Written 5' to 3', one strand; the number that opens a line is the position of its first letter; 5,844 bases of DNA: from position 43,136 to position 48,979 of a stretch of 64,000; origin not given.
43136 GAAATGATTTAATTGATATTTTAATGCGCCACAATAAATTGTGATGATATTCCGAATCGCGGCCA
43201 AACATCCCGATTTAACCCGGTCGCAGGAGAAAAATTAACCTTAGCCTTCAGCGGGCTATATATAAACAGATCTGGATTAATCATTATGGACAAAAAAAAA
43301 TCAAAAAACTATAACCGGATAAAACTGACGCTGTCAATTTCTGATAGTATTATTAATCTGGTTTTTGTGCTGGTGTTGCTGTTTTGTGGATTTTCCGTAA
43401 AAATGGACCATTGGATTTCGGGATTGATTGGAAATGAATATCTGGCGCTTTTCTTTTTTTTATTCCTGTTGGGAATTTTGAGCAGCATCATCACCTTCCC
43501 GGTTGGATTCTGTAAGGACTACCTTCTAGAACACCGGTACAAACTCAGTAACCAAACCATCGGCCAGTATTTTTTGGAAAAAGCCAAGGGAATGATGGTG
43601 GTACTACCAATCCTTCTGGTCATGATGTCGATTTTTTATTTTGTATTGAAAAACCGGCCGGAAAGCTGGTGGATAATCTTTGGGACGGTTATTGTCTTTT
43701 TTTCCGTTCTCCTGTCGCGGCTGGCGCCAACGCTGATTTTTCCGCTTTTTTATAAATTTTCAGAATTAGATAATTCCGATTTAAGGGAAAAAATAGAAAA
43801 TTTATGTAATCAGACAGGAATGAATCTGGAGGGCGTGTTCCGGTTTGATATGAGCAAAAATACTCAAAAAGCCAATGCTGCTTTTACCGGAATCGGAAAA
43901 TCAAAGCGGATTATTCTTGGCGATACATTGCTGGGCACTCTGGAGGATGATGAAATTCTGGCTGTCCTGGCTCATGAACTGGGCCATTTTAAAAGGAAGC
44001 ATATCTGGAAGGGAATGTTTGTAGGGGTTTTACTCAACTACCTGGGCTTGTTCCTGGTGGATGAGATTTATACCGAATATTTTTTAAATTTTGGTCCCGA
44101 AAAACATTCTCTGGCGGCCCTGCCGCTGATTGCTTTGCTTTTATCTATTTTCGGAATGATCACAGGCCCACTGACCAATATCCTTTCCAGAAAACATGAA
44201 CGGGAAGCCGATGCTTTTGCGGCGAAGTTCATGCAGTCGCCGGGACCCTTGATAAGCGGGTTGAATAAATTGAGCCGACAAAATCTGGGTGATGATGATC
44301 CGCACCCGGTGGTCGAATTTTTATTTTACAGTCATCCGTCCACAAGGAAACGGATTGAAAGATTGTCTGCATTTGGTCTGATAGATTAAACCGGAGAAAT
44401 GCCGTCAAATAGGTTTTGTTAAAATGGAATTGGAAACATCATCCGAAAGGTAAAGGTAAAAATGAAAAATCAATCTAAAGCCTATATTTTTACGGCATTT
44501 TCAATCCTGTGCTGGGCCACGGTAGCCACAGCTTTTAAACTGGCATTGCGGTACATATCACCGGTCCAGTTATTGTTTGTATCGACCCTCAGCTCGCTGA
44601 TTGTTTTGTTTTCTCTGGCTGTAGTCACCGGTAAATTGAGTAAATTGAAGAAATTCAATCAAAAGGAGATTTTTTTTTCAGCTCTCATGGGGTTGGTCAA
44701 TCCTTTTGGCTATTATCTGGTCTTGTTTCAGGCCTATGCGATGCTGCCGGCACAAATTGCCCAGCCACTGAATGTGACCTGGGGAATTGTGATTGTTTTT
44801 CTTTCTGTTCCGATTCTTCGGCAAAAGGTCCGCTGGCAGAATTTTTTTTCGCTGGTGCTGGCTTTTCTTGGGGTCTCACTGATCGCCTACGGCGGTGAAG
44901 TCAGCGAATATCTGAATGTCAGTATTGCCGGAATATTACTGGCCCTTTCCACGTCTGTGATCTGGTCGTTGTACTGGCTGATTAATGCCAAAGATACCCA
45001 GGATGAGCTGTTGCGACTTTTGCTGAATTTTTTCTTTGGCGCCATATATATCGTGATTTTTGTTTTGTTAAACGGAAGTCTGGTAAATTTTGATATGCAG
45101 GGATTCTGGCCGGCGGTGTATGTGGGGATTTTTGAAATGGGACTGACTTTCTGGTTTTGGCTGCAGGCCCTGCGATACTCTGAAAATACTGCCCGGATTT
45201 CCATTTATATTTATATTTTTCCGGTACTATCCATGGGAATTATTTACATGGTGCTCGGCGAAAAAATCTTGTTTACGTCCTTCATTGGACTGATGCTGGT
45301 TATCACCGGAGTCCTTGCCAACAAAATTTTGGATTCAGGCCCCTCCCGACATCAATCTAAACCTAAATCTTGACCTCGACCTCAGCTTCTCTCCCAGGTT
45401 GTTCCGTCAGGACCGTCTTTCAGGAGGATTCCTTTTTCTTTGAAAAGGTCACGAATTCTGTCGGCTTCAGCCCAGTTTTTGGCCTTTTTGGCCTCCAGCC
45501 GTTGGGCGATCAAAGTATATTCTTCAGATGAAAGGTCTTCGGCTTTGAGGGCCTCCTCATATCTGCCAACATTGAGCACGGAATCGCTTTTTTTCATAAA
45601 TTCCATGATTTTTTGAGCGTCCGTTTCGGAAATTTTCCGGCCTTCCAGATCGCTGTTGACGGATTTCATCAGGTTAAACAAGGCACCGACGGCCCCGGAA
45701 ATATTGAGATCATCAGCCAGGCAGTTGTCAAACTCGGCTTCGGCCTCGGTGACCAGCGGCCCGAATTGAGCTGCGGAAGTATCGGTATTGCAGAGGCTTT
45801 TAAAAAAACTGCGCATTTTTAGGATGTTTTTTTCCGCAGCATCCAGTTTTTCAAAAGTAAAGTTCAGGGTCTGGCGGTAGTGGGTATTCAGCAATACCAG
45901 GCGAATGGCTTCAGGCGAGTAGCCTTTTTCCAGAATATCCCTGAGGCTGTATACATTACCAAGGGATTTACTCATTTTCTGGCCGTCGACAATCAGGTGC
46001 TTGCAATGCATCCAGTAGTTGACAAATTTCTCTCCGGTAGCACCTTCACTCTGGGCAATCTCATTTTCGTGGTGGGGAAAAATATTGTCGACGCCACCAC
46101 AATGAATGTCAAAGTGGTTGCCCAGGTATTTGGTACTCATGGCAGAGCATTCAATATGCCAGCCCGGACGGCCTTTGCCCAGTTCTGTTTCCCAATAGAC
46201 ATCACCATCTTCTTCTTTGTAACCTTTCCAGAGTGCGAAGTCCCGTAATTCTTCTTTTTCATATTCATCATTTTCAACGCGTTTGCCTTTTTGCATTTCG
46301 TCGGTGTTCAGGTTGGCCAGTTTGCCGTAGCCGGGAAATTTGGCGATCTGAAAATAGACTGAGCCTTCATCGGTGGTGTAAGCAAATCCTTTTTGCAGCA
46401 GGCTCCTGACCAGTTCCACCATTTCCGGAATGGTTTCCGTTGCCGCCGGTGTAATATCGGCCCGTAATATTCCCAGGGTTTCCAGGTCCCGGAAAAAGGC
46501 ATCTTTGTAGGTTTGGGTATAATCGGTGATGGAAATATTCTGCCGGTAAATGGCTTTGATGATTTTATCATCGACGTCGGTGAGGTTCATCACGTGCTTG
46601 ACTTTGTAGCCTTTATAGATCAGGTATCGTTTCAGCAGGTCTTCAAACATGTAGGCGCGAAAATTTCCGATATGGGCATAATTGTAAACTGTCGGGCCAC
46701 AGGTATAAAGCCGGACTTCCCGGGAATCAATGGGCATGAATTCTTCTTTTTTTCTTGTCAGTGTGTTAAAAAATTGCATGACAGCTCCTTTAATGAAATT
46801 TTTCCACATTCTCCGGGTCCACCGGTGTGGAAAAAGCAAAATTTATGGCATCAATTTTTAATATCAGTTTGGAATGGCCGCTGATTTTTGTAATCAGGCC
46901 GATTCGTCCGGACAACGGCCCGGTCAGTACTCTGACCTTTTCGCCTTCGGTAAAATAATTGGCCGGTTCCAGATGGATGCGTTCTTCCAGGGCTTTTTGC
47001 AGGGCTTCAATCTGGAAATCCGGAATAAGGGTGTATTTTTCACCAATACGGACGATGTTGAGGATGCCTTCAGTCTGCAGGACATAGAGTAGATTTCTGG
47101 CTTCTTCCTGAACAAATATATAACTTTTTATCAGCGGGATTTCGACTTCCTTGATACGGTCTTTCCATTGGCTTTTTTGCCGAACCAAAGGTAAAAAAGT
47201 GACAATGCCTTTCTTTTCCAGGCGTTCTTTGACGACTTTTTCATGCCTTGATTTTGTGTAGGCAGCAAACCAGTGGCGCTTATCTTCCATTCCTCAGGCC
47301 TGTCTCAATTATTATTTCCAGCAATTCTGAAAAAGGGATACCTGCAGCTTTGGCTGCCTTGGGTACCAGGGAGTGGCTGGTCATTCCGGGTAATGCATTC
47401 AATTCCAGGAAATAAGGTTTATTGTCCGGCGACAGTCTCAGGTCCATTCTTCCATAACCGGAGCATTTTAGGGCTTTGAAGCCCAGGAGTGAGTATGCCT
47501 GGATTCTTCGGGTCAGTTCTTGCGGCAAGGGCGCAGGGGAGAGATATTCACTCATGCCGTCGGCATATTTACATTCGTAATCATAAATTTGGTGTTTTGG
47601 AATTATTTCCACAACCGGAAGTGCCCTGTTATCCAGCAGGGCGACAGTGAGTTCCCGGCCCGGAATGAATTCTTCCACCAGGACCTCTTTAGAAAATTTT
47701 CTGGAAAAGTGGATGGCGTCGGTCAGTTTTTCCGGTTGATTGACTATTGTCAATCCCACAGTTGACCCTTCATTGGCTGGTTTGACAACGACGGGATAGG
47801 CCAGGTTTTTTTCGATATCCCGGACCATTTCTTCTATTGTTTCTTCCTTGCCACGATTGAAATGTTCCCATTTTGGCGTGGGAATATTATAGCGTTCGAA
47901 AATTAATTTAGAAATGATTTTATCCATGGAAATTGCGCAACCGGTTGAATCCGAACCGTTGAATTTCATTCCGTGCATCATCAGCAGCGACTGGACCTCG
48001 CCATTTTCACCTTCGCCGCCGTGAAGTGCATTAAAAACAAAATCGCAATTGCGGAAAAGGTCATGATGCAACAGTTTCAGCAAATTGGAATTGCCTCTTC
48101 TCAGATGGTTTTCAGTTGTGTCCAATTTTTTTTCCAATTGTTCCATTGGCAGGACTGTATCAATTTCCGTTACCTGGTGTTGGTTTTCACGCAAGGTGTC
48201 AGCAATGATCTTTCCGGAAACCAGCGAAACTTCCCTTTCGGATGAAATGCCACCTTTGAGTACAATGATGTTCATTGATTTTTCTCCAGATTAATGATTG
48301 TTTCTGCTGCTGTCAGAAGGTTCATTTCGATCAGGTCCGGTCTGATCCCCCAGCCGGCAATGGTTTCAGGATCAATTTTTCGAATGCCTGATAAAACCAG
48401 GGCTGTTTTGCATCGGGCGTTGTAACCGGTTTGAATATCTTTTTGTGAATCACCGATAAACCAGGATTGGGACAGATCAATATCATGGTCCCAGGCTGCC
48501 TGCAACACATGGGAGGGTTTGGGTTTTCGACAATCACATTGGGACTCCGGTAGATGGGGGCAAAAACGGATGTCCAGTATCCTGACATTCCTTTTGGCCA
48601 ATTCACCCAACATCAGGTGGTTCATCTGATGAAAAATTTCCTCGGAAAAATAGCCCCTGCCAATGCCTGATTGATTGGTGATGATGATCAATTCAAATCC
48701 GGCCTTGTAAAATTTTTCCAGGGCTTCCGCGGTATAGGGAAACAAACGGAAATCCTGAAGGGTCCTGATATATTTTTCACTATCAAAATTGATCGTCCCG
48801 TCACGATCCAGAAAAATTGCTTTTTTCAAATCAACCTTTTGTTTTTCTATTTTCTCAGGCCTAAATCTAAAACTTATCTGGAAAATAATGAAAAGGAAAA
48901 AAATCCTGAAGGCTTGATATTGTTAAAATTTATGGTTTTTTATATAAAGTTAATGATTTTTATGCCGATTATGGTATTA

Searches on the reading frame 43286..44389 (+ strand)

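Call 8: search_protein_families(library=pfam, proteins=[window:43286-44389:+], max_evalue=0.001)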
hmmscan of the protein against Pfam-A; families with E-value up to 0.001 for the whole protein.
window:43286-44389:+ (367 aa): 3 families
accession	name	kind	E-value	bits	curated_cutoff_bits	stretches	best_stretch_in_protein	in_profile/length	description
PF01435.24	Peptidase_M48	-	4.6e-35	121.6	20.3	1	161-361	2-183/186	Peptidase family M48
PF16491.10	Peptidase_M48_N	-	3.1e-25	89.5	27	1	4-157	25-179/179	CAAX prenyl protease N-terminal, five membrane helices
PF05569.17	Peptidase_M56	-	2.3e-05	24.2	31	1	132-249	108-218/296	BlaR1 peptidase M56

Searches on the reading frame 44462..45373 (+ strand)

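Call 8: search_protein_families(library=pfam, proteins=[window:44462-45373:+], max_evalue=0.001)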
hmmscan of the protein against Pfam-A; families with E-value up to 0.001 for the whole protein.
window:44462-45373:+ (303 aa): 1 family
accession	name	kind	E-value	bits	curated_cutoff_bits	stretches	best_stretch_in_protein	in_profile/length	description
PF00892.27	EamA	-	1.3e-33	116.5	28.2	2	6-142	2-134/135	EamA-like transporter family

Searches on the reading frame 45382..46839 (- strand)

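Call 8: search_protein_families(library=pfam, proteins=[window:45382-46839:-], max_evalue=0.001)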
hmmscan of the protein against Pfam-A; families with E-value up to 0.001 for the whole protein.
window:45382-46839:- (485 aa): 6 families
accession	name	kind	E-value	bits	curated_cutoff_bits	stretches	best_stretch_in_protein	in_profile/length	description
PF01406.26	tRNA-synt_1e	-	1.3e-114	383.1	27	1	34-336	2-300/301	tRNA synthetases class I (C) catalytic domain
PF09334.17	tRNA-synt_1g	-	2.1e-10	40.4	20.1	1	256-332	295-371/391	tRNA synthetases class I (M)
PF00133.28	tRNA-synt_1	-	1.3e-08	34.5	22.7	1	245-327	331-413/414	tRNA synthetases class I (I, L, M and V)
PF01921.24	tRNA-synt_1f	-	2e-07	30.7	27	0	285-340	279-333/360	tRNA synthetases class I (K)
PF09190.17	DALR_2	-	1.1e-06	29.5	22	1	369-422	1-53/57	DALR domain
PF23493.1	CysS_C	-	1.2e-05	25.8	23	1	434-482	2-50/51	Cysteinyl-tRNA ligase anticodon binding domain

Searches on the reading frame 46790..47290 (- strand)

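Call 72: search_protein_families(library=pfam, proteins=[window:46790-47290:-], max_evalue=0.001)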
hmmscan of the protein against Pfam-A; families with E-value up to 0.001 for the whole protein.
window:46790-47290:- (166 aa): 2 families
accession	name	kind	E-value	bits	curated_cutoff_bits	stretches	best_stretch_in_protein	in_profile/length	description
PF02357.24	NusG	-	1.1e-15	58.4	22.2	1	6-97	2-92/93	Transcription termination factor nusG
PF00467.35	KOW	-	0.00015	21.9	22.3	1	116-140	2-26/32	KOW motif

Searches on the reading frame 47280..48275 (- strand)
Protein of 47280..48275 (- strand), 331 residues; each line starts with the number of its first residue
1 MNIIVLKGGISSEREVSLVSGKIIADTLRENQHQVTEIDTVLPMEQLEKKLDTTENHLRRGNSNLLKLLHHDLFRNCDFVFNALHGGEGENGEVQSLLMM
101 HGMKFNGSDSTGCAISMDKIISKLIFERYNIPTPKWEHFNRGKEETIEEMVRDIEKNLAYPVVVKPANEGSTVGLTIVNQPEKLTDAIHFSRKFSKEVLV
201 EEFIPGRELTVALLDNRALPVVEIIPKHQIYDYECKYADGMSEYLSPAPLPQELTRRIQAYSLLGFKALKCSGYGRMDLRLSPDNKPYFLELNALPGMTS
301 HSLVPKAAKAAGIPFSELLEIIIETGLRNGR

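Call 8: search_protein_families(library=pfam, proteins=[window:47280-48275:-], max_evalue=0.001)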
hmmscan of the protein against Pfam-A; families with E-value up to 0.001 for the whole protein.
window:47280-48275:- (331 aa): 7 families
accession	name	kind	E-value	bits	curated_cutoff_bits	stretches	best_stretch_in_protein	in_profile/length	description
PF07478.18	Dala_Dala_lig_C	-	4.4e-58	196.6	24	1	126-324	2-204/204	D-ala D-ala ligase C-terminus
PF01820.27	Dala_Dala_lig_N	-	1.5e-18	67.9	34.6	1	2-108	1-121/121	D-ala D-ala ligase N-terminus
PF02786.22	CPSase_L_D2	-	6.6e-09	36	19.8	1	120-295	3-179/211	Carbamoyl-phosphate synthase L chain, ATP binding domain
PF01071.24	GARS_A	-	2.4e-07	31.2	27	1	118-228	2-114/194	Phosphoribosylglycinamide synthetase, ATP-grasp (A) domain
PF02222.28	ATP-grasp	-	3.3e-07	30.5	27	1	126-233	3-111/179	ATP-grasp domain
PF13535.11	ATP-grasp_4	-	5.6e-07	29.7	27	1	159-264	2-119/160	ATP-grasp domain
PF02655.19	ATP-grasp_3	-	1.6e-05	25.5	23.2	1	118-294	3-155/160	ATP-grasp domain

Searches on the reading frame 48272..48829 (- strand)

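Call 72: search_protein_families(library=pfam, proteins=[window:48272-48829:-], max_evalue=0.001)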
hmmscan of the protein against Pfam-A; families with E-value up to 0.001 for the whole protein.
window:48272-48829:- (185 aa): 4 families
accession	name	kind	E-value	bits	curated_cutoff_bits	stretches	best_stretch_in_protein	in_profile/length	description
PF13242.12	Hydrolase_like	-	2.2e-12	47.1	22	1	100-169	2-70/75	HAD-hyrolase-like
PF13419.12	HAD_2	-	9.6e-10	39.3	23.8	1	97-145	130-178/178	Haloacid dehalogenase-like hydrolase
PF00702.32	Hydrolase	-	3.2e-06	28.1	26.4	1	25-136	95-188/191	haloacid dehalogenase-like hydrolase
PF08645.17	PNK3P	-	5.2e-06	26.7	22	1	6-129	4-127/161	Polynucleotide kinase 3 phosphatase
